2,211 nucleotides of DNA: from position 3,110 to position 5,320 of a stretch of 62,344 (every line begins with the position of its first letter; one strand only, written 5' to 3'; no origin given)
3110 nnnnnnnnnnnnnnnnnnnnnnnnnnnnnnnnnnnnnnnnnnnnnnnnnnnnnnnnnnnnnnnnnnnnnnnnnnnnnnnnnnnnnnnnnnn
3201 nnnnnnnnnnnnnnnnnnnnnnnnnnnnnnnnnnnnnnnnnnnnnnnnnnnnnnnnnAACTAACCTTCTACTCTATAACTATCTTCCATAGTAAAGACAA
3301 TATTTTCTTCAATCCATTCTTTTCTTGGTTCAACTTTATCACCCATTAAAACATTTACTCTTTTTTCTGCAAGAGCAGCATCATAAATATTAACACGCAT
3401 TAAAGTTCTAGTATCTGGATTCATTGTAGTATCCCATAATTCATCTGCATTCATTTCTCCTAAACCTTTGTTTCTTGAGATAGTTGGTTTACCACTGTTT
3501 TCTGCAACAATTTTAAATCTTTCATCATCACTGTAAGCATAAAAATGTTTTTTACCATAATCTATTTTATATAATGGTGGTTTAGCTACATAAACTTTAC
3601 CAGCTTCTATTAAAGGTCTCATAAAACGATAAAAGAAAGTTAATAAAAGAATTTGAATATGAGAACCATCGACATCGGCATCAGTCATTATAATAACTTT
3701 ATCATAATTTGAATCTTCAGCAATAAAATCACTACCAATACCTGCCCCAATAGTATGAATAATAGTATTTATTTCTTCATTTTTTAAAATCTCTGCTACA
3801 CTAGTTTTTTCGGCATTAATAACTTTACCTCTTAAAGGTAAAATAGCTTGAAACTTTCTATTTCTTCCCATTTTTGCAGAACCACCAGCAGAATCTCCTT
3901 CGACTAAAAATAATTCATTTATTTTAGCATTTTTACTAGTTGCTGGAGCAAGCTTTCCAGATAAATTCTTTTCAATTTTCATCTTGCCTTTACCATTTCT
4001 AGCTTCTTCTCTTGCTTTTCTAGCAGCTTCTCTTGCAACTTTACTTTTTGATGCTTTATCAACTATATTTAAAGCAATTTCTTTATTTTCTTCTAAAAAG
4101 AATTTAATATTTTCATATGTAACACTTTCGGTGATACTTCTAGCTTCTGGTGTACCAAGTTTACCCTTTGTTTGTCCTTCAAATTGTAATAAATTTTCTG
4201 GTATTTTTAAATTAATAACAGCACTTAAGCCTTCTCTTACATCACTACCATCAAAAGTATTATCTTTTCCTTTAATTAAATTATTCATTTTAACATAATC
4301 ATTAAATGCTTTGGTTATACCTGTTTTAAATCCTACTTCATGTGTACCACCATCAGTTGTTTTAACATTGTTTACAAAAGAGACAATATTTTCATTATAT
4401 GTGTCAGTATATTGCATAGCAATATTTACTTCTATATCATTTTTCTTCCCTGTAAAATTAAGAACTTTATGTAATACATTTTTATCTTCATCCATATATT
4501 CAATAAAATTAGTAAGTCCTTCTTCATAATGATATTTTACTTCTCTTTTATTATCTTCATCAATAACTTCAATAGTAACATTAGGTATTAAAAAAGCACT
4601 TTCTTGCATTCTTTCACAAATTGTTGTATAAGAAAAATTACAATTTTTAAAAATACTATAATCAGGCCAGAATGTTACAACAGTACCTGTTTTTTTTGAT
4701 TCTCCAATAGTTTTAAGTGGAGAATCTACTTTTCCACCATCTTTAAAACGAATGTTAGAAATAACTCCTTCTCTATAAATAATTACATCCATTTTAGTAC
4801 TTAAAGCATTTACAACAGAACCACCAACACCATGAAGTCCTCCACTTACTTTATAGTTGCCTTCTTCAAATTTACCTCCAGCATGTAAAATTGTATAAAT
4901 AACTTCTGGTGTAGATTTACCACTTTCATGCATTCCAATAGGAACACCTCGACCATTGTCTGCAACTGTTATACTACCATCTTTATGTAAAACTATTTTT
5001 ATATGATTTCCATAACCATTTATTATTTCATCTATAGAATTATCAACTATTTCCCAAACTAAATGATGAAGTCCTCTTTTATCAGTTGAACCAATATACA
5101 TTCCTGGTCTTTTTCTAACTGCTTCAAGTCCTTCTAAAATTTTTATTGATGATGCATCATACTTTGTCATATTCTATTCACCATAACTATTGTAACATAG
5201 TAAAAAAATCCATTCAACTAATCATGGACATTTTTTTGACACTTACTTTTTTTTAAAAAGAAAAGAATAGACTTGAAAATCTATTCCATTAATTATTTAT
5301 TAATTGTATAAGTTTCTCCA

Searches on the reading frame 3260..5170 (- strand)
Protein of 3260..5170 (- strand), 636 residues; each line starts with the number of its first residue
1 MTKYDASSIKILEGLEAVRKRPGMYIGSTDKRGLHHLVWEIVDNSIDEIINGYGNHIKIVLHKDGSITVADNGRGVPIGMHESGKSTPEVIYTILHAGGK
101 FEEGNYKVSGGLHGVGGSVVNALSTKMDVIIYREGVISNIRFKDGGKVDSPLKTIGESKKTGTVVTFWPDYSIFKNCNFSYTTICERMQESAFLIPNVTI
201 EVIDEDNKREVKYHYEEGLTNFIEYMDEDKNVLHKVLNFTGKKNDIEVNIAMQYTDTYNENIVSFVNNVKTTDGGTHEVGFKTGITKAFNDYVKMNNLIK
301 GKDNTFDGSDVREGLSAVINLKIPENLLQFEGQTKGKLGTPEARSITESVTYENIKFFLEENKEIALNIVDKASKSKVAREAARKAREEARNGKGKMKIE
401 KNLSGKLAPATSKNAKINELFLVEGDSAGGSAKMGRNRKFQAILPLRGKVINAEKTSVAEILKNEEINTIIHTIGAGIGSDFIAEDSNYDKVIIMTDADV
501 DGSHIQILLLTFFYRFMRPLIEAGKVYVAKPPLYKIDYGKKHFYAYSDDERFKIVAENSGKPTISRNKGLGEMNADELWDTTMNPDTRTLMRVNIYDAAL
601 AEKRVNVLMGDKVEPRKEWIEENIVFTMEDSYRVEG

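Call 45: search_protein_families(library=pfam, proteins=[window:3260-5170:-], max_evalue=0.00001)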
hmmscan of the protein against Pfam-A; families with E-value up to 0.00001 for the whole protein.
window:3260-5170:- (636 aa): 4 families
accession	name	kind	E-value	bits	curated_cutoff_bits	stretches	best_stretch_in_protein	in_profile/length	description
PF00204.31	DNA_gyraseB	-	4.7e-57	192.7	27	1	218-388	1-172/173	DNA gyrase B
PF00986.26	DNA_gyraseB_C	-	1.9e-26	92.4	29.8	1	561-621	3-63/63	DNA gyrase B subunit, carboxyl terminus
PF01751.28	Toprim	-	1.4e-18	67.3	23.1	1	419-530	1-95/96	Toprim domain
PF02518.31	HATPase_c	-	2.1e-16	60.8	26.4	1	30-171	2-109/111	Histidine kinase-, DNA gyrase B-, and HSP90-like ATPase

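Call 80: find_homologous_proteins(query=window:3260-5170:-, max_evalue=1e-100)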
Query window:3260-5170:- (636 aa): 8000 proteins with E <= 1e-100 among 8000 candidates; the best 120 are listed.
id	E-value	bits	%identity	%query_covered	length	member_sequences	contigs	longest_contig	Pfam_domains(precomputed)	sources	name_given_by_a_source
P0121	0.0e+0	1421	100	100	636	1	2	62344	PF00986.27,PF02518.32,PF01751.29,PF00204.32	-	-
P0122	0.0e+0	1366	98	100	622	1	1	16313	PF00986.27,PF02518.32,PF01751.29,PF00204.32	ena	-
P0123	0.0e+0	1338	94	100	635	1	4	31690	PF00986.27,PF02518.32,PF01751.29,PF00204.32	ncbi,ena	-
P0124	0.0e+0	1333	93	100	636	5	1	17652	PF00986.27,PF02518.32,PF01751.29,PF00204.32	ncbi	-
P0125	0.0e+0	1333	92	100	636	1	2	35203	PF00986.27,PF02518.32,PF01751.29,PF00204.32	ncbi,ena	-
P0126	0.0e+0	1330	92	100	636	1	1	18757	PF00986.27,PF02518.32,PF01751.29,PF00204.32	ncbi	-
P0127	0.0e+0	1326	92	100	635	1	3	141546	PF00986.27,PF02518.32,PF01751.29,PF00204.32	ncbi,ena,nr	ncbi:MAG: DNA topoisomerase IV subunit B [Bacilli bacterium]|nr:DNA topoisomerase IV subunit B [Baci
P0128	0.0e+0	1325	92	100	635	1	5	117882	PF00986.27,PF02518.32,PF01751.29,PF00204.32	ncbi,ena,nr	ncbi:MAG: DNA topoisomerase IV subunit B [Bacilli bacterium]|nr:DNA topoisomerase IV subunit B [Baci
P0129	0.0e+0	1324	92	100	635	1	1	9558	PF00986.27,PF02518.32,PF01751.29,PF00204.32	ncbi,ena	-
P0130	0.0e+0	1324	92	100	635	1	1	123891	PF00986.27,PF02518.32,PF01751.29,PF00204.32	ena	-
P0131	0.0e+0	1324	92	100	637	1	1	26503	PF00986.27,PF02518.32,PF01751.29,PF00204.32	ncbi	-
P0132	0.0e+0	1323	92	100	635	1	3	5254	PF00986.27,PF02518.32,PF01751.29,PF00204.32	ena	-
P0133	0.0e+0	1322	92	100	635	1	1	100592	PF00986.27,PF02518.32,PF01751.29,PF00204.32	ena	-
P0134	0.0e+0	1322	92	100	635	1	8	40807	PF00986.27,PF02518.32,PF01751.29,PF00204.32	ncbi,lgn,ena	-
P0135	0.0e+0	1321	92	100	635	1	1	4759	PF00986.27,PF02518.32,PF01751.29,PF00204.32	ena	-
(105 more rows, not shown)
